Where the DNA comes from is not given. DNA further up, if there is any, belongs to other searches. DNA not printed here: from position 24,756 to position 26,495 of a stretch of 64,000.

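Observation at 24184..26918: Heme-copper 'oxidase' beside nosZ looks like an sNOR-type nitric-oxide reductase (CuA subunit II, subunit I, SenC)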

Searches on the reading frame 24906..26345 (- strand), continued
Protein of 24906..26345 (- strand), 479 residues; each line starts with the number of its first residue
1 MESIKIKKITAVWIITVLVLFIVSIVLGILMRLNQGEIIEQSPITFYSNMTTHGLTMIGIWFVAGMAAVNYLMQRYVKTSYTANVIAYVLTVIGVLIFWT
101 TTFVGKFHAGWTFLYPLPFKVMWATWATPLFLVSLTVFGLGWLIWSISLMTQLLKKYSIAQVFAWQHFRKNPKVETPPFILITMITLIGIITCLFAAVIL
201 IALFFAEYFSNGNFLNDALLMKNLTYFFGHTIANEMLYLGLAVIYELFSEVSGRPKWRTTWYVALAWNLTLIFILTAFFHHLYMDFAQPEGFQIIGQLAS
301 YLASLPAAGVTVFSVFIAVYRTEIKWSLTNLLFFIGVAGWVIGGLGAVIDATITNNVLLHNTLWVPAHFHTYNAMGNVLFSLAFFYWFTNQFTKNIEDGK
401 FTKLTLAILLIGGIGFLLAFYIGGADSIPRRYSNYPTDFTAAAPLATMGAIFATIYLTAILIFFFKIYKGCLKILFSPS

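Call 27: find_related_loci(query=A1, collection=genome_contigs, flank=10000)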
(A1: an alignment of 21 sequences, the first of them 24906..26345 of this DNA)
Query A1 (479 aa) in genome_contigs; peptide patterns used: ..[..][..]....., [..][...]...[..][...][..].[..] (x = any residue, [..] = any of these).
600 stretches matched a pattern (row limit reached: there are more); 577 encode a relative of the query (tblastn E <= 1e-3); the best 80 are kept; 80 distinct loci.
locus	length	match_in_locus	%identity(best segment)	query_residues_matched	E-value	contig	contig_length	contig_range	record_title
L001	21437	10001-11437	86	1-479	0e+0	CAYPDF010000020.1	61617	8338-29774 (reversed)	MAG TPA_asm: uncultured Ohtaekwangia sp. isolate binchicken_co351_92 genome assembly, contig: NODE_451_length_61617_cov_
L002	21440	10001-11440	85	1-479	0e+0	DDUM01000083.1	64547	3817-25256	MAG TPA_asm: Flammeovirgaceae bacterium UBA2338 UBA2338_contig_2964, whole genome shotgun sequence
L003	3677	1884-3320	81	1-479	0e+0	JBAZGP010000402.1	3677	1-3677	MAG: Lutibacter sp. isolate SO_2017_LW3_49 NODE_101350_length_3677_cov_0.926197_LW162_2017, whole genome shotgun sequenc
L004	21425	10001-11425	81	1-477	0e+0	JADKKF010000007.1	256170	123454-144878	MAG: Saprospiraceae bacterium isolate Vibo_18-Q3-R45-57_MAXAC.086_sub tig00004381-10-2557590, whole genome shotgun seque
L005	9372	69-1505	81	1-479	0e+0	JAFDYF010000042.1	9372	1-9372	MAG: Bacteroidetes bacterium isolate SZAS-44 LIN-386__42__length-9372, whole genome shotgun sequence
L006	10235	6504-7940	76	1-479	0e+0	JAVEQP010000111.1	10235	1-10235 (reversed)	MAG: Lentimicrobium sp. isolate BF_dRep_31 NODE_21479_length_10235_cov_22.260685_Biofilm4, whole genome shotgun sequence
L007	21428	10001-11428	81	1-475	0e+0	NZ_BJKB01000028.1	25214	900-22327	Gelidibacter japonicus strain Bio7-1 Scaffold28, whole genome shotgun sequence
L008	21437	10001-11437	80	1-479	0e+0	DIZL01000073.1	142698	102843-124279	MAG TPA_asm: Prolixibacteraceae bacterium UBA6029 UBA6029_contig_21, whole genome shotgun sequence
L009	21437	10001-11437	73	1-479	0e+0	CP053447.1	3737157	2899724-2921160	MAG: Ignavibacteriota bacterium isolate IGN3 chromosome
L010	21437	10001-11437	76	1-479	0e+0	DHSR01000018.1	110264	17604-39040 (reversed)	MAG TPA_asm: Bacteroidales bacterium UBA5281 UBA5281_contig_432, whole genome shotgun sequence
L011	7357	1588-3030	75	1-479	0e+0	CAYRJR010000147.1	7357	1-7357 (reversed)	MAG TPA_asm: uncultured Chitinophagaceae bacterium isolate SRP263991_co5_35 genome assembly, contig: NODE_19912_length_7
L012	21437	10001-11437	73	1-479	0e+0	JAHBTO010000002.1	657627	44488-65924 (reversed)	MAG: Ferruginibacter sp. isolate ACE_BAC2 BAC2_2, whole genome shotgun sequence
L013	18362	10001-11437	76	1-479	0e+0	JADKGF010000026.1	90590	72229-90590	MAG: Saprospiraceae bacterium isolate Ribe_18-Q3-R11-54_BATAC.507 tig00016914-10-903990, whole genome shotgun sequence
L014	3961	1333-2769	77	1-479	0e+0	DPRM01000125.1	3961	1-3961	MAG TPA_asm: Prolixibacteraceae bacterium isolate UBA8504 contig_412956, whole genome shotgun sequence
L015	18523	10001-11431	74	1-477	0e+0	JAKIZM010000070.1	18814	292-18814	MAG: Bacteroidetes bacterium isolate UR.bin72 UR_contig_7415, whole genome shotgun sequence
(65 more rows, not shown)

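Call 31: search_protein_families(library=pfam, proteins=[L001:93-767:+, L001:872-1681:+, L001:1683-2966:+, L001:2963-3286:+, L001:3290-3721:+, L001:3768-4256:+, L001:4290-4625:+, L001:7284-7838:+, L001:7860-8312:+, L006:5265-5900:+], max_evalue=0.001)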
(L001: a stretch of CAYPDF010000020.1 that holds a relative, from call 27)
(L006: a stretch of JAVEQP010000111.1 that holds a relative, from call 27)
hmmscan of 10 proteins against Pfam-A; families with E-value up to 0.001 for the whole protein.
L001:93-767:+ (224 aa): 2 families
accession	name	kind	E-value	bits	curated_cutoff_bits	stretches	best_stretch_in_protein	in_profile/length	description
PF01814.28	Hemerythrin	-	4.3e-18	66.4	25.3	1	66-216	5-127/127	Hemerythrin HHE cation binding domain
PF04405.19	ScdA_N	-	4.1e-14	52.4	32.5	1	2-42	14-54/56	Domain of Unknown function (DUF542)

L001:872-1681:+ (269 aa): 3 families
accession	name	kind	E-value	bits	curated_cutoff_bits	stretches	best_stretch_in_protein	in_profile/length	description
PF10006.14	DUF2249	-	2e-23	82.4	29.5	2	202-267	1-69/70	Uncharacterized conserved protein (DUF2249)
PF08984.16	DUF1858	-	1.8e-10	41.2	32.2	1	4-63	1-58/59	Domain of unknown function (DUF1858)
PF01206.22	TusA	-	0.00017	21.8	28.6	0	202-235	2-35/70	Sulfurtransferase TusA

L001:1683-2966:+ (427 aa): 1 family
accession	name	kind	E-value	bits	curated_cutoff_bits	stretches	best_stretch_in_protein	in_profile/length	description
PF00115.25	COX1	-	0.00026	20.4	34.8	0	49-119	340-410/436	Cytochrome C and Quinol oxidase polypeptide I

L001:2963-3286:+ (107 aa): 1 family
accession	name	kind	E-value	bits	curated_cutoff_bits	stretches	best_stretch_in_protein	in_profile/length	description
PF01883.24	FeS_assembly_P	-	1.2e-11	45.1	23.5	1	17-83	7-70/73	Iron-sulfur cluster assembly protein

L001:3290-3721:+ (143 aa): 3 families
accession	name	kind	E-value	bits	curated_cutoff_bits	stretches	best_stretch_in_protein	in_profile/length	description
PF02082.26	Rrf2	-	3.1e-21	76.3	30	1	2-131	1-130/132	Iron-dependent Transcriptional regulator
PF03444.21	HrcA_DNA-bdg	-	2.4e-07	30.7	21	1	1-71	1-69/79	Winged helix-turn-helix transcription repressor, HrcA DNA-binding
PF13545.12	HTH_Crp_2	-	3.6e-05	24.1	27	1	26-60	23-56/70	Crp-like helix-turn-helix domain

L001:3768-4256:+ (162 aa): 2 families
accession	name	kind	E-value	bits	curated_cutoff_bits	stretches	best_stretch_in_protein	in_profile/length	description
PF05425.18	CopD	-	4e-08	34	32.1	1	51-153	6-104/105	Copper resistance protein D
PF09980.14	DUF2214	-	0.00024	21.5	34.1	1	10-161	6-145/147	Predicted membrane protein (DUF2214)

L001:4290-4625:+ (111 aa): 1 family
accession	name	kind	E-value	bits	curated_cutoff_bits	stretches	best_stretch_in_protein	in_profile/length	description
PF02627.25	CMD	-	4.3e-23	81.5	23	1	23-105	1-83/84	Carboxymuconolactone decarboxylase family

L001:7284-7838:+ (184 aa): 2 families
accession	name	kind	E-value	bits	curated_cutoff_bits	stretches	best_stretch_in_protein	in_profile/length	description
PF04343.18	DUF488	-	1.3e-31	110.2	22.2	1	19-141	1-121/121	Domain of unknown function DUF488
PF22751.1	DUF488-N3a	-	0.00084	20.1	27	0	83-144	56-117/118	Active DUF488-N3 subclade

L001:7860-8312:+ (150 aa): 1 family
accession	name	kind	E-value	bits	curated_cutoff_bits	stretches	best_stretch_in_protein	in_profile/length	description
PF02627.25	CMD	-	3.7e-24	84.9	23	1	13-94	2-84/84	Carboxymuconolactone decarboxylase family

L006:5265-5900:+ (211 aa): 1 family
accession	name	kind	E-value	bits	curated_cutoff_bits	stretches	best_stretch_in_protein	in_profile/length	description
PF02630.20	SCO1-SenC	-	4e-22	79.1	22.8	1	46-178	2-133/134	SCO1/SenC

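Call 33: search_dna_similar(query=window:24906-26345:-, collection=plasmids, mode=protein, max_evalue=1e-20, max_rows=30)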
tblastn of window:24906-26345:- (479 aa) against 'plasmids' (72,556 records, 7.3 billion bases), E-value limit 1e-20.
Records with a match: 3; places in all: 3; records where one place covers at least 80% of the query: 1.
Best place of each record, by identity: <60% 3.
By first word of the organism name: Ruegeria 1; Thermomicrobium 1; Parasedimentitalea 1.
By predicted mobility (MOB-suite, as given by PLSDB): non-mobilizable 3.
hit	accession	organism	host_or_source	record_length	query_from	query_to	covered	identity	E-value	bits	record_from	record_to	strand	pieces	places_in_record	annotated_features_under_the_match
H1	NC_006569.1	Ruegeria pomeroyi DSS-3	-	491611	20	478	96%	30.9%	1e-53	201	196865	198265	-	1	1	cbb3-type cytochrome c oxidase subunit I | SCO family protein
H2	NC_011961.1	Thermomicrobium roseum DSM 5159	-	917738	34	386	74%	31.7%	7e-48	184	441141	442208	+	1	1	cbb3-type cytochrome c oxidase subunit I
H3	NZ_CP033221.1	Parasedimentitalea marina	Cell culture,deep seawater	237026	19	340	67%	30.5%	6e-41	164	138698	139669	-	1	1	none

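Call 35: get_annotated_region(hit=H1, flank=8000)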
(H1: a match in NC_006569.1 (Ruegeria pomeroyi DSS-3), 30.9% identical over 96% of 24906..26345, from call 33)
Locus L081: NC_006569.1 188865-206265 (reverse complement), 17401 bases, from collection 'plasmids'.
description: Ruegeria pomeroyi DSS-3 megaplasmid, complete sequence
organism: Ruegeria pomeroyi DSS-3 (NCBI taxid 246200)
taxonomy: Bacteria; Pseudomonadota; Alphaproteobacteria; Rhodobacterales; Roseobacteraceae; Ruegeria; Ruegeria pomeroyi; Ruegeria pomeroyi DSS-3
host: -; source: -; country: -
typing (MOB-suite, as given by PLSDB): non-mobilizable; replicon rep_cluster_95
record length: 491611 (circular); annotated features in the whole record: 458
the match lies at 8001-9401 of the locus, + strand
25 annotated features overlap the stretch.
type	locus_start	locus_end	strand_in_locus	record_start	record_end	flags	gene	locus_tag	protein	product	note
CDS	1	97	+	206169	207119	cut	-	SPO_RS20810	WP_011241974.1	tetratricopeptide repeat protein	-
CDS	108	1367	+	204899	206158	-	hemA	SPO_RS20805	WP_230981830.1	5-aminolevulinate synthase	GO:0006783 - heme biosynthetic process [Evidence IEA]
CDS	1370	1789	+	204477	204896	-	ccmE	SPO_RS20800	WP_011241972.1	cytochrome c maturation protein CcmE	GO:0017004 - cytochrome complex assembly [Evidence IEA]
CDS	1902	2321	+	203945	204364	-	-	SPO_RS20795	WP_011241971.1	group III truncated hemoglobin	-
CDS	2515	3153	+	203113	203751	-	-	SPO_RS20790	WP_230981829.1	DUF2189 domain-containing protein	-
CDS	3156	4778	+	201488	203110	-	ccoN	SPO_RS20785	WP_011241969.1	cytochrome-c oxidase, cbb3-type subunit I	-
CDS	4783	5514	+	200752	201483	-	ccoO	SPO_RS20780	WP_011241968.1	cytochrome-c oxidase, cbb3-type subunit II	-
CDS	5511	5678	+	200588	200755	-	-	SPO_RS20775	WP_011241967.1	CcoQ/FixQ family Cbb3-type cytochrome c oxidase assembly chaperone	-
CDS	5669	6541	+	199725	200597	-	ccoP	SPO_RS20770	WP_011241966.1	cytochrome-c oxidase, cbb3-type subunit III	-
CDS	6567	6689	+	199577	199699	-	-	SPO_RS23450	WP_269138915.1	hypothetical protein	-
CDS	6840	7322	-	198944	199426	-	-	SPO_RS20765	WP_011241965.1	Rrf2 family transcriptional regulator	-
CDS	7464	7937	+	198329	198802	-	-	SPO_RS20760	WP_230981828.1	cytochrome C oxidase subunit I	-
CDS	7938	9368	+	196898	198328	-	-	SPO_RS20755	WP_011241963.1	cbb3-type cytochrome c oxidase subunit I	GO:0009060 - aerobic respiration [Evidence IEA]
CDS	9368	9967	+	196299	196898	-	-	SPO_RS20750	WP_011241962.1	SCO family protein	-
CDS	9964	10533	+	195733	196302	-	-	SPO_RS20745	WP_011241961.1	hypothetical protein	-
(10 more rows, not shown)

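Call 36: get_annotated_region(hit=H2, flank=6000)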
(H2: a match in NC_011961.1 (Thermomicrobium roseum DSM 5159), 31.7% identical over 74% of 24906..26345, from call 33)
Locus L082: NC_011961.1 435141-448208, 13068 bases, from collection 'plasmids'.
description: Thermomicrobium roseum DSM 5159 plasmid unnamed, complete sequence
organism: Thermomicrobium roseum DSM 5159 (NCBI taxid 309801)
taxonomy: Bacteria; Thermomicrobiota; Thermomicrobia; Thermomicrobiales; Thermomicrobiaceae; Thermomicrobium; Thermomicrobium roseum; Thermomicrobium roseum DSM 5159
host: -; source: -; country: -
typing (MOB-suite, as given by PLSDB): non-mobilizable
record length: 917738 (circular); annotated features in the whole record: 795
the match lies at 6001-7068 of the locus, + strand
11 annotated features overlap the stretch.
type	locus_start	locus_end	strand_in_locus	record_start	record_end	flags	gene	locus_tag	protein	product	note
CDS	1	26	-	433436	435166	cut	mutL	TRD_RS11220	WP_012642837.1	DNA mismatch repair endonuclease MutL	GO:0006298 - mismatch repair [Evidence IEA]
CDS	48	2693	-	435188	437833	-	mutS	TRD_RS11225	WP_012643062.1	DNA mismatch repair protein MutS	GO:0006298 - mismatch repair [Evidence IEA]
CDS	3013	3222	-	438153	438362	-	-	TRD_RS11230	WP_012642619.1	hypothetical protein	-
CDS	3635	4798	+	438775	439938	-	-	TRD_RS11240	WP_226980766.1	pyridoxal phosphate-dependent aminotransferase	GO:0009058 - biosynthetic process [Evidence IEA]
CDS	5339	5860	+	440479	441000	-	-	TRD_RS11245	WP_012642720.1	cytochrome c oxidase subunit II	-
CDS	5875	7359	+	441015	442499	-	-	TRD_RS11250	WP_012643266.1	cbb3-type cytochrome c oxidase subunit I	GO:0009060 - aerobic respiration [Evidence IEA]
CDS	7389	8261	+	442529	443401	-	-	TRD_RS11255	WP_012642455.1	formate/nitrite transporter family protein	GO:0015724 - formate transport [Evidence IEA]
CDS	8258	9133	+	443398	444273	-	-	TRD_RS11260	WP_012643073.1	cytochrome c oxidase assembly protein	-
CDS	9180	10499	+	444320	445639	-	-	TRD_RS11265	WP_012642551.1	NAD(P)/FAD-dependent oxidoreductase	-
CDS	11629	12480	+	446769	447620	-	-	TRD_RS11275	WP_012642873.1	DMT family transporter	-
CDS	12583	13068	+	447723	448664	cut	-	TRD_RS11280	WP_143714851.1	2-hydroxy-3-oxopropionate reductase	GO:0019580 - galactarate metabolic process [Evidence IEA]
